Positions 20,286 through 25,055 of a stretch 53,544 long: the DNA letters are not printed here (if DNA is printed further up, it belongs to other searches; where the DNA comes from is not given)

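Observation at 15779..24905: Tandem giant TPR paralogs ending in a shared M48-peptidase-like module with the HExxH positions replaced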

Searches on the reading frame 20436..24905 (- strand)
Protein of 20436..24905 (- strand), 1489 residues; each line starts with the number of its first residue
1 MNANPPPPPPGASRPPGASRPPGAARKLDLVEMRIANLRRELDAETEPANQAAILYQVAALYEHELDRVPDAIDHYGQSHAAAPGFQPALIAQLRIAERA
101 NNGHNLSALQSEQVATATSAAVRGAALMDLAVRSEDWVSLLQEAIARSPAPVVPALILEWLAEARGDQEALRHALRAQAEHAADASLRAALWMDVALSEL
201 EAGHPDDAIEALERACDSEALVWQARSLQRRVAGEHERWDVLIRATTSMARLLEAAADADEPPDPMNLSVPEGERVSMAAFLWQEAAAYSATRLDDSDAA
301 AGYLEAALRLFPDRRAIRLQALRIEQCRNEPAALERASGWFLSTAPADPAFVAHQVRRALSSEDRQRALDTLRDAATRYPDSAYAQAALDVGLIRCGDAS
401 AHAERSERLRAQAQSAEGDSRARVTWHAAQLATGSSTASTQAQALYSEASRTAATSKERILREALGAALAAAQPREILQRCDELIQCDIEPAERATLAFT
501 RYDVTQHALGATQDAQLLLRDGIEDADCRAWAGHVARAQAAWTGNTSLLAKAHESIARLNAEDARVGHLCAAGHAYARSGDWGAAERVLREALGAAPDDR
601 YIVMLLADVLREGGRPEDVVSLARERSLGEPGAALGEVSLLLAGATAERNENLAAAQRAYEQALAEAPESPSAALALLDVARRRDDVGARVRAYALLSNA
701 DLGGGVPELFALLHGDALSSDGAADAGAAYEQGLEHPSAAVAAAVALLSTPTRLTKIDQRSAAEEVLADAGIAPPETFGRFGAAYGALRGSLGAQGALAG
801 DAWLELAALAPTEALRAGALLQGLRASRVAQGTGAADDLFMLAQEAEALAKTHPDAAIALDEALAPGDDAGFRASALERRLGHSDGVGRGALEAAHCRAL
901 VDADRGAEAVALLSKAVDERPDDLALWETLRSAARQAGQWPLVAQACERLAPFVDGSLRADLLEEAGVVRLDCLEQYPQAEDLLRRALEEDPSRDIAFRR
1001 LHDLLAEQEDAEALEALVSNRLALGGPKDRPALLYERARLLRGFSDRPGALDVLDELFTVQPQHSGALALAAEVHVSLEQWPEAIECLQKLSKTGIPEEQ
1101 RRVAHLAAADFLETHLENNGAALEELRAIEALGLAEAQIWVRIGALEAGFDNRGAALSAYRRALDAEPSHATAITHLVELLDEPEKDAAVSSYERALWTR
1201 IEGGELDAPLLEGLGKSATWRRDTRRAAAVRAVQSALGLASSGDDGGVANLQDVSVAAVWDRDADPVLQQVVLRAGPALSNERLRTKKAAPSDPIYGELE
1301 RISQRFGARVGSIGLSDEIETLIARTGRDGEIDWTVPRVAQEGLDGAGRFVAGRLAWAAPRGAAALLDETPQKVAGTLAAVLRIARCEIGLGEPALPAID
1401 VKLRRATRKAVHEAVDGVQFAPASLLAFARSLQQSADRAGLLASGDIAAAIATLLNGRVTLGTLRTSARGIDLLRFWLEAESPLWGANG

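Call 5: search_protein_families(library=pfam, proteins=[window:20436-24905:-], max_evalue=1)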
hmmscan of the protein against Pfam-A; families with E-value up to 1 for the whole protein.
window:20436-24905:- (1489 aa): 14 families
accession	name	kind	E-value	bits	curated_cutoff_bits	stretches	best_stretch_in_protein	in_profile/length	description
PF13428.12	TPR_14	-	1.1e-13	50.8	23.5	5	572-608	7-43/44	Tetratricopeptide repeat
PF14559.12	TPR_19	-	8.4e-12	45.7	25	4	578-618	3-43/68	Tetratricopeptide repeat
PF07719.23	TPR_2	-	2.3e-10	40.2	27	2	570-599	5-34/34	Tetratricopeptide repeat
PF13432.12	TPR_16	-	2.2e-06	28.4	32.7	4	571-618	2-49/65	Tetratricopeptide repeat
PF13174.12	TPR_6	-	3.8e-06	27.6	26.3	0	364-382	15-33/33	Tetratricopeptide repeat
PF13176.12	TPR_7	-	2.9e-05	24.3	27.9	1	573-599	6-32/36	Tetratricopeptide repeat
PF00515.34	TPR_1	-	9.3e-05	22.5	27.8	0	974-993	14-33/34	Tetratricopeptide repeat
PF12895.13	ANAPC3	-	9.5e-05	23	27.2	1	1050-1090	42-81/82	Anaphase-promoting complex, cyclosome, subunit 3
PF13181.12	TPR_8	-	0.00017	21.9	25.7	0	570-599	5-34/34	Tetratricopeptide repeat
PF23914.1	TPR_CcmH_CycH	-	0.00033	21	42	2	1046-1099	102-154/158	Cytochrome c-type biogenesis protein H TPR domain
PF25064.1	ARM_TT21_5th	-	0.048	14.4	27.8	0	647-687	11-51/117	TT21 fifth ARM repeats domain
PF25062.1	ARM_TT21_N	-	0.073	13.2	40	0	974-1084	113-221/222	Tetratricopeptide repeat protein 21 N-terminal ARM repeat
PF23774.1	TPR_GEMI5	-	0.13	12.2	33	1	1058-1116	137-195/209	GEMI5 TPR domain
PF18477.7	PIN_9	-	0.31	11.7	26.3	1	175-233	46-104/116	PIN like domain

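Call 6: search_protein_families(library=ncbifam, proteins=[window:20436-24905:-], max_evalue=1)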
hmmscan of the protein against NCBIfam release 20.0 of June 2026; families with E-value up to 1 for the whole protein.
window:20436-24905:- (1489 aa): 6 families
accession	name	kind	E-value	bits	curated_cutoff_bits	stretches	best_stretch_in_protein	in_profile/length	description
TIGR02917.1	PEP_TPR_lipo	equivalog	6.5e-18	64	312.2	3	573-759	63-245/899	XrtA/PEP-CTERM system TPR-repeat protein PrsT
TIGR00540.1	TPR_hemY_coli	hypoth_equivalog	4.5e-07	29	142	2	1037-1123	158-246/385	heme biosynthesis-associated TPR protein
NF040959.1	MamA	equivalog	8.4e-06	25.4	200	1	1050-1165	90-201/204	magnetosome protein MamA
NF052312.1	T9SS_PorW_SprE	equivalog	0.038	12.6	250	0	1064-1174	140-253/716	type IX secretion system periplasmic lipoprotein PorW/SprE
NF008753.0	PRK11788.1-1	equivalog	0.04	13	395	1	1043-1113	121-189/389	lipopolysaccharide assembly protein LapB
NF008756.0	PRK11788.1-4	equivalog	0.1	11.6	474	0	1043-1109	121-185/389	lipopolysaccharide assembly protein LapB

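Call 90: search_protein_families(library=padloc, proteins=[window:20436-24905:-], max_evalue=0.01)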
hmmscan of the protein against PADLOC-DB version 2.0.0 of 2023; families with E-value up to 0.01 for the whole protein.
window:20436-24905:- (1489 aa): 0 families
